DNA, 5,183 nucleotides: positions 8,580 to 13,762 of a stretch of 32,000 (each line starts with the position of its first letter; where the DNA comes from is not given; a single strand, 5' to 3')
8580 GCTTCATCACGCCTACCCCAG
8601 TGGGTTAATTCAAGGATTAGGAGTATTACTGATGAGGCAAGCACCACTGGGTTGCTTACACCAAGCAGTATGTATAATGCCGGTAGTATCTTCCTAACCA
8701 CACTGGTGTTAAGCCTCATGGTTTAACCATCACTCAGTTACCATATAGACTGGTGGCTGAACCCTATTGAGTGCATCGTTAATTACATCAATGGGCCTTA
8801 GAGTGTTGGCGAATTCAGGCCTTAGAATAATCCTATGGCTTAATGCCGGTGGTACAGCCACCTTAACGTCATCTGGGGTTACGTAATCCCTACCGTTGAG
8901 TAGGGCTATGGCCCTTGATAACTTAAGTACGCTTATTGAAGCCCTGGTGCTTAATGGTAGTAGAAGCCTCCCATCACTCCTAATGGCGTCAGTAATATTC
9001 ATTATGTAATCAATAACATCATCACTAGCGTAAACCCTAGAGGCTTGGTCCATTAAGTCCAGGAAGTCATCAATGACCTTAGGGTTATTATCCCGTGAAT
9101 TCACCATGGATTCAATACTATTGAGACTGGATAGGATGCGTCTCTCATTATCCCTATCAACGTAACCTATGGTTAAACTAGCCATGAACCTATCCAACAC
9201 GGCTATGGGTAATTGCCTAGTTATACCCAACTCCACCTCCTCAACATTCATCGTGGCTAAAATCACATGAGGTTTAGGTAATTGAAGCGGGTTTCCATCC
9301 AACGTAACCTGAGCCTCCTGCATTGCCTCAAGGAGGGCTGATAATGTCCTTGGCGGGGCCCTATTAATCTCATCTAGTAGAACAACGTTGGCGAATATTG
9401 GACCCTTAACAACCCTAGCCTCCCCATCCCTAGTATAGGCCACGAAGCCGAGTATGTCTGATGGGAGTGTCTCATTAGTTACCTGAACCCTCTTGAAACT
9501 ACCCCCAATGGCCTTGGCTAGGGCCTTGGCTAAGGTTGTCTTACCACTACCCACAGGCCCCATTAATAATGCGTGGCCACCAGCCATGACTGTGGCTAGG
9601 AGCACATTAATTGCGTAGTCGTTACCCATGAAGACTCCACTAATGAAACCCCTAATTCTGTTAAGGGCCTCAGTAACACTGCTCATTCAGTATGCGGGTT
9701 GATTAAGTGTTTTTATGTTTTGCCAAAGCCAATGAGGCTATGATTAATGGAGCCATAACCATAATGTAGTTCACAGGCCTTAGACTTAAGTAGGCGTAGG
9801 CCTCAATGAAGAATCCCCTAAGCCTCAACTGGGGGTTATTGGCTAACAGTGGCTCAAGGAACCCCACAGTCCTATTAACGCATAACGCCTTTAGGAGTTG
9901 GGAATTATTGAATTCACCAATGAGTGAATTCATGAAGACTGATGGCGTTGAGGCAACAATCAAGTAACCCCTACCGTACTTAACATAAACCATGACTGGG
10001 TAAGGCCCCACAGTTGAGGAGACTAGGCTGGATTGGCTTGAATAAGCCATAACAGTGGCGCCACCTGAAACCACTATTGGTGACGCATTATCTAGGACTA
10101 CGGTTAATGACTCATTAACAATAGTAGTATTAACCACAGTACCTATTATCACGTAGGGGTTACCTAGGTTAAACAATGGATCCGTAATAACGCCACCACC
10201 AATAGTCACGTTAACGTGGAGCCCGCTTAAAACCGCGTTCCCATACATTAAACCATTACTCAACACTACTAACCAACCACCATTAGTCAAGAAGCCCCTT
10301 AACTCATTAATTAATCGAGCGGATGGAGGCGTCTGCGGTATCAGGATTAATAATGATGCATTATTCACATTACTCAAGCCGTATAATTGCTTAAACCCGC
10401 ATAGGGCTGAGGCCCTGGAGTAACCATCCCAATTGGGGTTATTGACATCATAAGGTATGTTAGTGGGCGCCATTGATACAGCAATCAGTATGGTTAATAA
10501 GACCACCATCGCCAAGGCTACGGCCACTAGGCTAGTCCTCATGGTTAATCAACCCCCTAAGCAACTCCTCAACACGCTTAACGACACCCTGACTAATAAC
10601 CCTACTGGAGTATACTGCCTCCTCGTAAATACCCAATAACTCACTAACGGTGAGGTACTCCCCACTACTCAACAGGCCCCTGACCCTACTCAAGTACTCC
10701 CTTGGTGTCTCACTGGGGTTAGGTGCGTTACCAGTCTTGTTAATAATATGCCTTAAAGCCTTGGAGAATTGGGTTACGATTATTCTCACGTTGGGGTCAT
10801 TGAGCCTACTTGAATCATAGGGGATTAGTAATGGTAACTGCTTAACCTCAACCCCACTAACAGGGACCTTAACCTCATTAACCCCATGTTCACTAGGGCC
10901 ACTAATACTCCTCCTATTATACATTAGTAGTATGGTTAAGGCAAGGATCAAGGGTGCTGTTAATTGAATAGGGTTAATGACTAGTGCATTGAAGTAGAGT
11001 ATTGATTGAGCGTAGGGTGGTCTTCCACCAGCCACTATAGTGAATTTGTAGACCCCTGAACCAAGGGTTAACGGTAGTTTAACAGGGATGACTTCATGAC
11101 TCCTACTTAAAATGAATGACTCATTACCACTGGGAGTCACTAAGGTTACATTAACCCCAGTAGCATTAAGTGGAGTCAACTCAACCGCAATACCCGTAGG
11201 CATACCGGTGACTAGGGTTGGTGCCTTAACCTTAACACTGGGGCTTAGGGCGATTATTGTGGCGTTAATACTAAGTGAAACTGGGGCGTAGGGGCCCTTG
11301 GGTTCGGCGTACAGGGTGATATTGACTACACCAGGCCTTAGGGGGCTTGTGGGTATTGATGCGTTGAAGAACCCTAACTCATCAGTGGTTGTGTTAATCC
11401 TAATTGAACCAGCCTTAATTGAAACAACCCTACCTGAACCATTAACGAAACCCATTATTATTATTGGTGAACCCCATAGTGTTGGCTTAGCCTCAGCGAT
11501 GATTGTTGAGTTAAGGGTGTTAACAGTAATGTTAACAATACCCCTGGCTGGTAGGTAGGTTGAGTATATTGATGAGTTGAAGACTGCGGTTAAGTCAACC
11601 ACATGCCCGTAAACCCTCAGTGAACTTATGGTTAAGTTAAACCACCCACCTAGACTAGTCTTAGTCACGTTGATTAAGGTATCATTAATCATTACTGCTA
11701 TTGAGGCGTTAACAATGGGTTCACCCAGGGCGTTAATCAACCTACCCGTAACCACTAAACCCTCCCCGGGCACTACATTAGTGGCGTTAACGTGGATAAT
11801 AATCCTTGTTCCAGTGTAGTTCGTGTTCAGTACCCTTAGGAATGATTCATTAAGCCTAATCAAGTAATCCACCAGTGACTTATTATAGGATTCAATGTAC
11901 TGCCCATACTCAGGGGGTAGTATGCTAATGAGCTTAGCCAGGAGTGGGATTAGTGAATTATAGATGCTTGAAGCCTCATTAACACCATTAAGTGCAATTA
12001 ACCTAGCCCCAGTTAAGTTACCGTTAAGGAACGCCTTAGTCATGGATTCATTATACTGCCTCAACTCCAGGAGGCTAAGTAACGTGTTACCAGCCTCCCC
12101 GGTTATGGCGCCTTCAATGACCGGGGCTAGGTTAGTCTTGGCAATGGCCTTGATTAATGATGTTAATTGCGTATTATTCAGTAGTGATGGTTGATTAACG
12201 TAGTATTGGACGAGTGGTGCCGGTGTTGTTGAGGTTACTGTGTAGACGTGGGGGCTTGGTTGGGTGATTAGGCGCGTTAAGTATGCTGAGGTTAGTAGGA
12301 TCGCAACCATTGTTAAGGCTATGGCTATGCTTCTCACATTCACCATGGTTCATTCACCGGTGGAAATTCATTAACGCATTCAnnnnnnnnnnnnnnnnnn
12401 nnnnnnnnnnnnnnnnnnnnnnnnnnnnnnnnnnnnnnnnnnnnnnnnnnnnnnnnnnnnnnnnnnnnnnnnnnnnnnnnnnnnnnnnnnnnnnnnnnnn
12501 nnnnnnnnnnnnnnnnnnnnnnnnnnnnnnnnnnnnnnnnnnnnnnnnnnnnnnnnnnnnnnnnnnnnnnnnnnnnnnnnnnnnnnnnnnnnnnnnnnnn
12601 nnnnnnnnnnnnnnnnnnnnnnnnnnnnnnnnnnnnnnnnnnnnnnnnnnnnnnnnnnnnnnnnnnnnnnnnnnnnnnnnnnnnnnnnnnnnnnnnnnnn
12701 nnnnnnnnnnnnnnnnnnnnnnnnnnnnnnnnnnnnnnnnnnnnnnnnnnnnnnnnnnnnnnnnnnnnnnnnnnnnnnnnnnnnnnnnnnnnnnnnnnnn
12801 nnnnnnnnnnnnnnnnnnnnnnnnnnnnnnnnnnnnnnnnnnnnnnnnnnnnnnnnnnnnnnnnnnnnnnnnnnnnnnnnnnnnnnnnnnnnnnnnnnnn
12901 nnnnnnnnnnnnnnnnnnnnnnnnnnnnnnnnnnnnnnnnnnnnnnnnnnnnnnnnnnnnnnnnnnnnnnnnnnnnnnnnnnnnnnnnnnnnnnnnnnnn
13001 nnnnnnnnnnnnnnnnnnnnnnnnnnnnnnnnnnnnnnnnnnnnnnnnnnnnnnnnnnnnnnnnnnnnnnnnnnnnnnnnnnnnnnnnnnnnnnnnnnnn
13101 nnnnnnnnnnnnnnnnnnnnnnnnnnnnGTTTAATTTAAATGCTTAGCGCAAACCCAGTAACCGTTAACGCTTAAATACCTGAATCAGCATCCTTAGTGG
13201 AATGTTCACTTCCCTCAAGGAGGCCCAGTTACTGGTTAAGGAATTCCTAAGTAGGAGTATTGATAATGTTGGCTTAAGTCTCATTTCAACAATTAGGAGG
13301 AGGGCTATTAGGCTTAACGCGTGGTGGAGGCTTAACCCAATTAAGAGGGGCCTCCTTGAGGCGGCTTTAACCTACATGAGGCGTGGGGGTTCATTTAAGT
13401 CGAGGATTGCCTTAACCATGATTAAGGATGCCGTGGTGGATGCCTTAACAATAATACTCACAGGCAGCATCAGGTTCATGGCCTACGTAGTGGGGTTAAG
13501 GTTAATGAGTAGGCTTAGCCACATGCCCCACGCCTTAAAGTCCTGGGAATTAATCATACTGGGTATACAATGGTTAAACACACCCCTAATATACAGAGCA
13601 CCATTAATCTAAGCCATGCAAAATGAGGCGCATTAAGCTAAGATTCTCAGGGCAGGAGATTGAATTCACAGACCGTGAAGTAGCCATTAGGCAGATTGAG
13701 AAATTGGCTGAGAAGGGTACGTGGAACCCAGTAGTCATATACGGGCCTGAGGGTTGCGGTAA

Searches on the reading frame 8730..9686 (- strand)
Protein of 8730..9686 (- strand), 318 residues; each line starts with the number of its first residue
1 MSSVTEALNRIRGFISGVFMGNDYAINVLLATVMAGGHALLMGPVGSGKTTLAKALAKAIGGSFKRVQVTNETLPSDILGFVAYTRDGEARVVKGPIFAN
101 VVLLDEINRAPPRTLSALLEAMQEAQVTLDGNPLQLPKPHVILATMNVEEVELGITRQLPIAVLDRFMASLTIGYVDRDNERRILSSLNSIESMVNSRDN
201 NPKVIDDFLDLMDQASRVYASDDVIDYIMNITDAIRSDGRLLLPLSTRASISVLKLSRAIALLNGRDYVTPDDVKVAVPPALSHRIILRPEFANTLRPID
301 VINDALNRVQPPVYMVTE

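Call 38: find_encoding_contigs(protein=window:8730-9686:-, flank=10000, max_places=6)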
Protein window:8730-9686:- (318 aa): 2 contigs read that carry it; 2 places shown.
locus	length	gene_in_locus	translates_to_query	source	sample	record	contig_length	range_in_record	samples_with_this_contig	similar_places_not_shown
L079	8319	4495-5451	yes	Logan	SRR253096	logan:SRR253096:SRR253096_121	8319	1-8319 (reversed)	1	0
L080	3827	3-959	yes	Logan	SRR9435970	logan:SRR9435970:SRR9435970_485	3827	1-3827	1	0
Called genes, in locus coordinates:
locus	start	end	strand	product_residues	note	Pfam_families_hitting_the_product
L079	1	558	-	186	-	?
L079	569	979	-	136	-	-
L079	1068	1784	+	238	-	-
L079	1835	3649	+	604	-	PF13559:DUF4129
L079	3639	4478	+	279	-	PF14258:DUF4350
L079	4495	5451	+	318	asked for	PF20030:bpMoxR, PF00004:AAA, PF07726:AAA_3, PF07728:AAA_5, PF17863:AAA_lid_2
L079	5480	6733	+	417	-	-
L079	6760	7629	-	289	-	PF01370:Epimerase, PF04321:RmlD_sub_bind, PF16363:GDP_Man_Dehyd, PF02719:Polysacc_synt_2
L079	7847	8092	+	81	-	-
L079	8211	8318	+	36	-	?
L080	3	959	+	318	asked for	PF20030:bpMoxR, PF00004:AAA, PF07726:AAA_3, PF07728:AAA_5, PF17863:AAA_lid_2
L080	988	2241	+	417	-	-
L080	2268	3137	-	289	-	PF01370:Epimerase, PF04321:RmlD_sub_bind, PF16363:GDP_Man_Dehyd, PF02719:Polysacc_synt_2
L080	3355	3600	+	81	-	-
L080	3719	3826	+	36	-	?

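Call 79: find_homologous_proteins(query=window:8733-9686:-, max_evalue=1e-60)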
Query window:8733-9686:- (318 aa): 240 proteins with E <= 1e-60 among 8000 candidates; the best 120 are listed.
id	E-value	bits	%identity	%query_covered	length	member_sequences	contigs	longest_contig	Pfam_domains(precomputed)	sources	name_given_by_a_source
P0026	3.5e-198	675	100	100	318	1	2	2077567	PF20030.6,PF07726.18,PF00004.36,PF17863.8,PF07728.21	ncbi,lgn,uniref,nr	ncbi:AAA family ATPase [Caldivirga maquilingensis]|uniref:ATPase associated with various cellular ac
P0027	2.8e-123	429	63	100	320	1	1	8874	PF20030.6,PF07726.18,PF00004.36,PF17863.8,PF07728.21,PF01078.28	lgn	-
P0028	2.7e-121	422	62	97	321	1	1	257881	PF20030.6,PF07726.18,PF00004.36,PF17863.8,PF13401.13,PF07728.21,PF01078.28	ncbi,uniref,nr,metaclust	ncbi:AAA family ATPase [Vulcanisaeta thermophila]|uniref:AAA family ATPase n=1 Tax=Vulcanisaeta ther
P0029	8.1e-117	408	58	98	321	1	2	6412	PF20030.6,PF07726.18,PF00004.36,PF17863.8,PF07728.21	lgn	-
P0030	1.2e-115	404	60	99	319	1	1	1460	PF20030.6,PF07726.18,PF00004.36,PF17863.8,PF07728.21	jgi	jgi:MoxR-like ATPase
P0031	1.3e-115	404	61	99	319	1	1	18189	PF20030.6,PF07726.18,PF00004.36,PF17863.8,PF07728.21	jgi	jgi:MoxR-like ATPase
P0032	1.7e-115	403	60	99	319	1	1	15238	PF20030.6,PF07726.18,PF00004.36,PF17863.8,PF07728.21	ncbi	-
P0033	1.7e-115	403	61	97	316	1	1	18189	PF20030.6,PF07726.18,PF00004.36,PF17863.8,PF07728.21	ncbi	-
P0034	3.7e-115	402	58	99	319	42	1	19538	PF20030.6,PF07726.18,PF00004.36,PF17863.8,PF07728.21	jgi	jgi:MoxR-like ATPase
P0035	4.6e-115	402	60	99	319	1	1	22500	PF20030.6,PF07726.18,PF00004.36,PF17863.8,PF07728.21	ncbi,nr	ncbi:MAG: MoxR family ATPase [Vulcanisaeta sp.]|nr:MoxR family ATPase [Vulcanisaeta sp.]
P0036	4.6e-115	402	60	99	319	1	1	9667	PF20030.6,PF07726.18,PF00004.36,PF17863.8,PF07728.21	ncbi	-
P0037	2.1e-114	400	60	99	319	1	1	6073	PF20030.6,PF07726.18,PF00004.36,PF17863.8,PF07728.21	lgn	-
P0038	2.1e-114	400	60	99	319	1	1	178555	PF20030.6,PF07726.18,PF00004.36,PF17863.8,PF07728.21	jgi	jgi:MoxR-like ATPase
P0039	2.7e-114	399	61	97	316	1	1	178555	PF20030.6,PF07726.18,PF00004.36,PF17863.8,PF07728.21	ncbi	-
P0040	3.7e-114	399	61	98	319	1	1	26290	PF20030.6,PF07726.18,PF00004.36,PF17863.8,PF07728.21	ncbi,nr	ncbi:MAG: MoxR family ATPase [Vulcanisaeta sp.]|nr:MoxR family ATPase [Vulcanisaeta sp.]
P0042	6.4e-114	398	61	98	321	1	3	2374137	PF20030.6,PF07724.21,PF07726.18,PF00004.36,PF17863.8,PF07728.21,PF01078.28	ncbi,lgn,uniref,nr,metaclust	ncbi:AAA family ATPase [Vulcanisaeta distributa]|uniref:ATPase associated with various cellular acti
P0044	4.3e-113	395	62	97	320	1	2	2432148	PF20030.6,PF07726.18,PF00004.36,PF17863.8,PF07728.21,PF01078.28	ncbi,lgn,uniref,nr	ncbi:AAA family ATPase [Vulcanisaeta souniana]|uniref:ATPase n=1 Tax=Vulcanisaeta souniana JCM 11219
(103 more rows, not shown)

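Call 80: find_encoding_contigs(protein=P0042, flank=10000, max_places=1)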
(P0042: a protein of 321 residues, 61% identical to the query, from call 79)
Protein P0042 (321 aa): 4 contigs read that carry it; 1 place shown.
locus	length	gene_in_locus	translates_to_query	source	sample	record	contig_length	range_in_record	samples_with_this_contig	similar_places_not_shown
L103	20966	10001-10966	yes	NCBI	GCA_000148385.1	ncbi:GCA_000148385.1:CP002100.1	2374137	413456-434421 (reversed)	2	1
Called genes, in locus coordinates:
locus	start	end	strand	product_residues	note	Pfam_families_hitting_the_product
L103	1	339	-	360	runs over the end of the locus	PF01637:ATPase_2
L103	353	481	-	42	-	-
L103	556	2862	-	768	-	PF05317:Thermopsin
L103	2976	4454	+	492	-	PF01943:Polysacc_synt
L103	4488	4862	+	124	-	-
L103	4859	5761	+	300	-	PF07760:DUF1616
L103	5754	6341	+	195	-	PF07760:DUF1616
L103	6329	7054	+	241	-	PF25939:DUF7982 (weak)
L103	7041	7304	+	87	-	-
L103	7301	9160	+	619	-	PF16640:Big_3_5 (faint), PF13559:DUF4129 (weak)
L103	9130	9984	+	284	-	PF14258:DUF4350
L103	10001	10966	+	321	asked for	PF20030:bpMoxR, PF01078:Mg_chelatase (faint), PF00004:AAA, PF07724:AAA_2 (weak), PF07726:AAA_3, PF07728:AAA_5, PF17863:AAA_lid_2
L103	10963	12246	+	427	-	-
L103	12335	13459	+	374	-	PF13506:Glyco_transf_21, PF00535:Glycos_transf_2, PF10111:Glyco_tranf_2_2 (weak), PF13641:Glyco_tranf_2_3, PF13632:Glyco_trans_2_3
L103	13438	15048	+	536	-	-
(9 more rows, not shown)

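Call 81: find_encoding_contigs(protein=P0044, flank=10000, max_places=1)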
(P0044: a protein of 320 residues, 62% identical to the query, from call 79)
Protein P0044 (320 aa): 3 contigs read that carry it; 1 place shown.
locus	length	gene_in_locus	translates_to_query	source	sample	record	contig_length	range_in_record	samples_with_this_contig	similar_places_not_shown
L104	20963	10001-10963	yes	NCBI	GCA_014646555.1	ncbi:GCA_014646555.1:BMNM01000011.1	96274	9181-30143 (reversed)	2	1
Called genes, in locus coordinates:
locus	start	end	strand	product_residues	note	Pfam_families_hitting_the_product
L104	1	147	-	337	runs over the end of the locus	PF01637:ATPase_2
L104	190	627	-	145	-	-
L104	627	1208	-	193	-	-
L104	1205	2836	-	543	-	-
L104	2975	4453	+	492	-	PF01943:Polysacc_synt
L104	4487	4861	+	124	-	-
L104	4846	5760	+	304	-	PF07760:DUF1616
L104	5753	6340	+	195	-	PF07760:DUF1616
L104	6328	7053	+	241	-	PF25939:DUF7982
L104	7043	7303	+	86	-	-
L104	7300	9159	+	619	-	PF16640:Big_3_5 (faint), PF13559:DUF4129 (weak)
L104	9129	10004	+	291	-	PF14258:DUF4350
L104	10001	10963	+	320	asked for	PF20030:bpMoxR, PF01078:Mg_chelatase (faint), PF00004:AAA, PF07726:AAA_3, PF07728:AAA_5, PF17863:AAA_lid_2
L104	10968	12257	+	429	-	-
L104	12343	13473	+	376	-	PF13506:Glyco_transf_21, PF00535:Glycos_transf_2, PF10111:Glyco_tranf_2_2 (weak), PF13641:Glyco_tranf_2_3, PF13632:Glyco_trans_2_3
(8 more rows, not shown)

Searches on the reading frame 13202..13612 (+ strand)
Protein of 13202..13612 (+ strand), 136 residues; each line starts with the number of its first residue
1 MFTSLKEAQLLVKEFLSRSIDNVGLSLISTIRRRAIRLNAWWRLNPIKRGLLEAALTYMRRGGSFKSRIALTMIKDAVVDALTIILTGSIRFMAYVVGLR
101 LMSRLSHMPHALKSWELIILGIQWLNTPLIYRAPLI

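Call 5: search_protein_families(library=pfam, proteins=[window:13202-13612:+], max_evalue=0.01)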
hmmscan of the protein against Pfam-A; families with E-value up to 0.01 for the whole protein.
window:13202-13612:+ (136 aa): 0 families

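Call 43: search_protein_families(library=padloc, proteins=[window:13202-13612:+], max_evalue=0.01)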
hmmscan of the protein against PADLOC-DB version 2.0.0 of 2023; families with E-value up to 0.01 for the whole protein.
window:13202-13612:+ (136 aa): 0 families

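Call 44: search_protein_families(library=ncbifam, proteins=[window:13202-13612:+], max_evalue=0.01)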
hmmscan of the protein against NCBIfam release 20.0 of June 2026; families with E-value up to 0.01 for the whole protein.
window:13202-13612:+ (136 aa): 0 families

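Call 52: find_homologous_proteins(query=window:13202-13609:+, max_evalue=0.001)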
Query window:13202-13609:+ (136 aa): 3 proteins with E <= 0.001 among 40 candidates.
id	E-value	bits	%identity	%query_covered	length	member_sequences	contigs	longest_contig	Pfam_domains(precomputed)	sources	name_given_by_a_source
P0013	1.3e-79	282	100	100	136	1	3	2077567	-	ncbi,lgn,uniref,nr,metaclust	ncbi:hypothetical protein [Caldivirga maquilingensis]|uniref:Uncharacterized protein n=1 Tax=Caldivi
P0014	3.7e-37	145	54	100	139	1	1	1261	-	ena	-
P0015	1.6e-14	72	36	89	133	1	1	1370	-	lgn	-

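Call 75: search_solved_structures(query=A5, max_evalue=10)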
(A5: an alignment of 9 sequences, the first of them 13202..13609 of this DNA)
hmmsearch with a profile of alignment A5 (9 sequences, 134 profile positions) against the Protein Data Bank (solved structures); distinct sequences matched with E-value up to 10: 0.

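Call 84: predict_structure(alignment_id=A7)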
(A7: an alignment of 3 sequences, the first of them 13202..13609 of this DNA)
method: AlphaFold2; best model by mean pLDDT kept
length: 136 residues; sequences in the alignment: 3
mean_pLDDT: 74.6   pTM: 0.65
mean pLDDT of the five models: 74.6, 71.2, 70.9, 70.0, 68.2
residues with pLDDT >= 90: 38; 70-90: 48; 50-70: 31; < 50: 19
segments of 3 or more residues with pLDDT < 50: 106-112, 114-116, 131-136
pLDDT, mean of each block of 10 residues (from residue 1): 70 82 86 87 92 95 90 93 81 61 51 48 53 41
secondary structure, 60 per line:
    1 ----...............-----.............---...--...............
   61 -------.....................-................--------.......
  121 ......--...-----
elements in order: H5-19 H25-37 H46-60 H68-88 H90-105 H114-126

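Call 86: fold_search(model_id=the predicted structure, library=pdb)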
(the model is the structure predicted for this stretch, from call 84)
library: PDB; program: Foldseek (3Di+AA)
matches with E <= 10: 50; with E <= 0.001: 0
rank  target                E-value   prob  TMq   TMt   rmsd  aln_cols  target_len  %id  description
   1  8zal_B                2.4e+00  0.08  0.24  0.12  19.2       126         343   14  EmrAB-TolC MFS-type tripartite multidrug efflux pump EA (released 2025-04-30)
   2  8dt0_B                2.7e+00  0.15  0.31  0.31  11.2       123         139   18  Scaffolding protein functional sites using deep learning (released 2022-08-10)
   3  8dt0_A                4.1e+00  0.08  0.28  0.27  11.6       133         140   19  Scaffolding protein functional sites using deep learning (released 2022-08-10)
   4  8zar_C                4.1e+00  0.06  0.25  0.11  19.2       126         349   14  EmrAB-TolC MFS-type tripartite multidrug efflux pump FA (released 2025-04-30)
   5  8uao_A                4.3e+00  0.06  0.23  0.16  14.8       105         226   14  DpHF18 filament (released 2024-04-10)
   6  8zal_A                4.5e+00  0.06  0.25  0.12  19.1       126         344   14  EmrAB-TolC MFS-type tripartite multidrug efflux pump EA (released 2025-04-30)
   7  6ww2_R                4.8e+00  0.08  0.30  0.12  20.8       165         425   15  Structure of human Frizzled5 by fiducial-assisted cryo-EM (released 2020-08-19)
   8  5i0m_A                5.0e+00  0.08  0.22  0.22  12.0        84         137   17  Crystal structure of DR2231_E79A mutant in complex with dUMP (released 2016-10-26)
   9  8zar_B                5.0e+00  0.06  0.24  0.11  19.2       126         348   14  EmrAB-TolC MFS-type tripartite multidrug efflux pump FA (released 2025-04-30)
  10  8zar_D                5.6e+00  0.05  0.25  0.11  19.2       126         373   14  EmrAB-TolC MFS-type tripartite multidrug efflux pump FA (released 2025-04-30)
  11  2yfc_A                6.2e+00  0.11  0.22  0.22   7.9        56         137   18  STRUCTURAL AND FUNCTIONAL INSIGHTS OF DR2231 PROTEIN, THE MAZG-LIKE NUCLEOSIDE TRIPHOSPHATE PYROPHOSPHOHYDROLASE FROM  (released 2011-07-06)
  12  2hfi_MODEL_1_A        6.2e+00  0.09  0.29  0.31   7.8       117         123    6  Solution NMR Structure of Protein yppE from Bacillus subtilis. Northeast Structural Genomics Consortium Target (released 2006-07-25)
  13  2yeu_F                6.2e+00  0.07  0.24  0.22   8.7        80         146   19  Structural and functional insights of DR2231 protein, the MazG-like nucleoside triphosphate pyrophosphohydrolase from  (released 2011-07-06)
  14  2yfc_D                6.5e+00  0.07  0.24  0.25   9.2        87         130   18  STRUCTURAL AND FUNCTIONAL INSIGHTS OF DR2231 PROTEIN, THE MAZG-LIKE NUCLEOSIDE TRIPHOSPHATE PYROPHOSPHOHYDROLASE FROM  (released 2011-07-06)
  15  3t47_B                6.9e+00  0.08  0.21  0.38   8.8        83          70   14  Crystal Structure of truncated form of Staphylococcal Complement Inhibitor D (SCIN-D) at 1.3 Angstrom (released 2011-11-23)
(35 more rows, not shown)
